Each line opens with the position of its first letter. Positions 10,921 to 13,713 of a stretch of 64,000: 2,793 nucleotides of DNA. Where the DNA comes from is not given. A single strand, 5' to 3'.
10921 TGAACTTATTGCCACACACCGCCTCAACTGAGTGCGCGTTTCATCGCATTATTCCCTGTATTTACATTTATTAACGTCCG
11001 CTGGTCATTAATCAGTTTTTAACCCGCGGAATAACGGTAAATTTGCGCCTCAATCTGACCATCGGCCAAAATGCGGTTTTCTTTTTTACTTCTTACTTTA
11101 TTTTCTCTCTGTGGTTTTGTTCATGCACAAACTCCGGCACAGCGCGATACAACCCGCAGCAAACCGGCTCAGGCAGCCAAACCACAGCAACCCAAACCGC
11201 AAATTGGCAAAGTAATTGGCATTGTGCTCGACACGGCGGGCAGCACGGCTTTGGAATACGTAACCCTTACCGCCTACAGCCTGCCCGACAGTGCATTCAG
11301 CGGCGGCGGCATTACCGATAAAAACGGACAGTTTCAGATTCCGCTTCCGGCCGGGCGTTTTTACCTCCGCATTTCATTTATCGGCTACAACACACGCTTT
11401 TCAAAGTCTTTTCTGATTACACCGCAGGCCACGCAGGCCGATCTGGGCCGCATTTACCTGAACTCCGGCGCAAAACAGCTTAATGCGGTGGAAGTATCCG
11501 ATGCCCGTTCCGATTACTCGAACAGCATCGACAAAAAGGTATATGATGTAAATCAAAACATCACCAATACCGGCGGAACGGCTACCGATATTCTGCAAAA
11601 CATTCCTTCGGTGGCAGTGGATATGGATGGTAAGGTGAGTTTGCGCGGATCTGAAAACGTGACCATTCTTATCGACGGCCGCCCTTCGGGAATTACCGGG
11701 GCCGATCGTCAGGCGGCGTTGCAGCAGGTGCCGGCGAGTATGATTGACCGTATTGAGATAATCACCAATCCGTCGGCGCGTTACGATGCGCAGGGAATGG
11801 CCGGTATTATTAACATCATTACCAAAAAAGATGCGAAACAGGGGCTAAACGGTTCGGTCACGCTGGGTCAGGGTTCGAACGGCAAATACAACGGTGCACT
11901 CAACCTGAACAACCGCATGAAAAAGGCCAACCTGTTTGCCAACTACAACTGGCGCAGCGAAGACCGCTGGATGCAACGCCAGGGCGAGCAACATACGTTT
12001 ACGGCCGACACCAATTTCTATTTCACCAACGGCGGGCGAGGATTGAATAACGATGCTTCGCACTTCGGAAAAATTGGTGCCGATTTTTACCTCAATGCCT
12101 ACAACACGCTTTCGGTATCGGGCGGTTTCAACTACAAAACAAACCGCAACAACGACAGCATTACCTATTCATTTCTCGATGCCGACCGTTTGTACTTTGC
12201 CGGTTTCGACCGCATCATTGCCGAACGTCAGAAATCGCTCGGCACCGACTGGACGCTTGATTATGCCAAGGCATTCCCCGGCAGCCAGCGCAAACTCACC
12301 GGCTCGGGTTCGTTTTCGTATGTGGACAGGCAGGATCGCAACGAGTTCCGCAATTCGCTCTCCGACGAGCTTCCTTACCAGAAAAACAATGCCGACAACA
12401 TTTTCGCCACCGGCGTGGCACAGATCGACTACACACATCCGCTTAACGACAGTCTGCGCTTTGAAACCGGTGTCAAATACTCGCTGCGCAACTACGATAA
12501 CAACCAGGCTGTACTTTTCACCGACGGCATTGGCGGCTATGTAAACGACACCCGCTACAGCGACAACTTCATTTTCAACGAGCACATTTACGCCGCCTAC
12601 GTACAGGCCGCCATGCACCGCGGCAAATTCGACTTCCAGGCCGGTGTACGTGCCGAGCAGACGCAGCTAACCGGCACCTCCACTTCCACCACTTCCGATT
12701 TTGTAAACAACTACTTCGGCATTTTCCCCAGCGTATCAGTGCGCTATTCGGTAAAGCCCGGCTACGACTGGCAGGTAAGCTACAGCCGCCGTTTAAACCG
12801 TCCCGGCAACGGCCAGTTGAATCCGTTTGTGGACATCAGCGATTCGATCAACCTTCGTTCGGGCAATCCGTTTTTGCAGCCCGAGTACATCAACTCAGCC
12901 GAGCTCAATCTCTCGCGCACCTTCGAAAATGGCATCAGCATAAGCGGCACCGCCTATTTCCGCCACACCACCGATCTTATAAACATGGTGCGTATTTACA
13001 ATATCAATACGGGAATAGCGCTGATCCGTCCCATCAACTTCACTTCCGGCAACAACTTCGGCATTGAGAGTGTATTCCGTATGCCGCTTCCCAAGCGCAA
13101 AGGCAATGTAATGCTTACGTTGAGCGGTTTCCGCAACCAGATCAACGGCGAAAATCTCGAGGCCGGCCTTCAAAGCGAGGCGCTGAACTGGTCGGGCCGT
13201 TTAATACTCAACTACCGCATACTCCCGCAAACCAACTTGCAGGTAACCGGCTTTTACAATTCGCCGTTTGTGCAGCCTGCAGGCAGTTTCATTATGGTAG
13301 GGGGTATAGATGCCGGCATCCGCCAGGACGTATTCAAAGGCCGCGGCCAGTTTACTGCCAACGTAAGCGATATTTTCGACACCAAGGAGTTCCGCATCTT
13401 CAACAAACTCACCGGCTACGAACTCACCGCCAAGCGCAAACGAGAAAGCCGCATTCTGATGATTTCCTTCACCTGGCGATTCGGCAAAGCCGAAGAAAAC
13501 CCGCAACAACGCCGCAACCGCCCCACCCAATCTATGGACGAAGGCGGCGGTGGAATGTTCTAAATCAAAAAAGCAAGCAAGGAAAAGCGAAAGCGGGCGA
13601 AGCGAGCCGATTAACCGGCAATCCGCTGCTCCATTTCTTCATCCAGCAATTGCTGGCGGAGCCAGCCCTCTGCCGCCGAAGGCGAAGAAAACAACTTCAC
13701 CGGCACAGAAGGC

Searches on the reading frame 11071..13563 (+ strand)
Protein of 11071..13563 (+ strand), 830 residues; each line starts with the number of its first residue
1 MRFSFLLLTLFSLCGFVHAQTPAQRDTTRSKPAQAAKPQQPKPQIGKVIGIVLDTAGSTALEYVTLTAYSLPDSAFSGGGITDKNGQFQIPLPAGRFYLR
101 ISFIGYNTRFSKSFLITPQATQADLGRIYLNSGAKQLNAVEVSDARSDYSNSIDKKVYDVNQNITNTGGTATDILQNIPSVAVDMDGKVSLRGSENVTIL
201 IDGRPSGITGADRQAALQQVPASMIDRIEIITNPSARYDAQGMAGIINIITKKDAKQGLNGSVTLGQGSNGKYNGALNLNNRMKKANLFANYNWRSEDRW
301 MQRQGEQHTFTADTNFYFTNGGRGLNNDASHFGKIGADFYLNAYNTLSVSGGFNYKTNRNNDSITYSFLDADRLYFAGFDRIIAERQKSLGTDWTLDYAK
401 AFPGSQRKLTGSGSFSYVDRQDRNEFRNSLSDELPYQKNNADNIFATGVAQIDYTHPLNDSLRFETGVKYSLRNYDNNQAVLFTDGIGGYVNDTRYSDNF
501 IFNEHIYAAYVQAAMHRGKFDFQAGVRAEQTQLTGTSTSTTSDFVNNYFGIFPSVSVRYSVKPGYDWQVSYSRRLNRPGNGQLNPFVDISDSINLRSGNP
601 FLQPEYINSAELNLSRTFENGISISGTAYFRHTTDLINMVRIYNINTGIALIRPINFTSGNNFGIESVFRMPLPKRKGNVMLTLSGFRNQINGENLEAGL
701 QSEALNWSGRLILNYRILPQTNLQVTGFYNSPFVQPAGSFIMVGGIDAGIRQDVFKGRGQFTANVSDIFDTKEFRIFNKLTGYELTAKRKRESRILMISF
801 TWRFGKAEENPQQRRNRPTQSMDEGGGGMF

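Call 92: search_protein_families(library=pfam, proteins=[window:11071-13563:+], max_evalue=0.0001)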
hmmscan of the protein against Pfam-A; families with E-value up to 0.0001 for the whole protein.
window:11071-13563:+ (830 aa): 5 families
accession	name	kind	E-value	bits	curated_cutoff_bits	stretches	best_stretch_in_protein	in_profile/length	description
PF14905.12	OMP_b-brl_3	-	1.3e-91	308.1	27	1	403-802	4-408/408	Outer membrane protein beta-barrel family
PF00593.30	TonB_dep_Rec_b-barrel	-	1.7e-18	68.1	27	1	340-666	8-329/436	TonB dependent receptor-like, beta-barrel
PF07715.20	Plug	-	1.6e-10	41.9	23.9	1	168-246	22-107/107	TonB-dependent Receptor Plug Domain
PF13620.12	CarboxypepD_reg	-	7.7e-08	33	32.3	1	48-121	2-74/82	Carboxypeptidase regulatory-like domain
PF13715.12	CarbopepD_reg_2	-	4.7e-07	30.2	32.2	1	50-117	3-65/88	CarboxypepD_reg-like domain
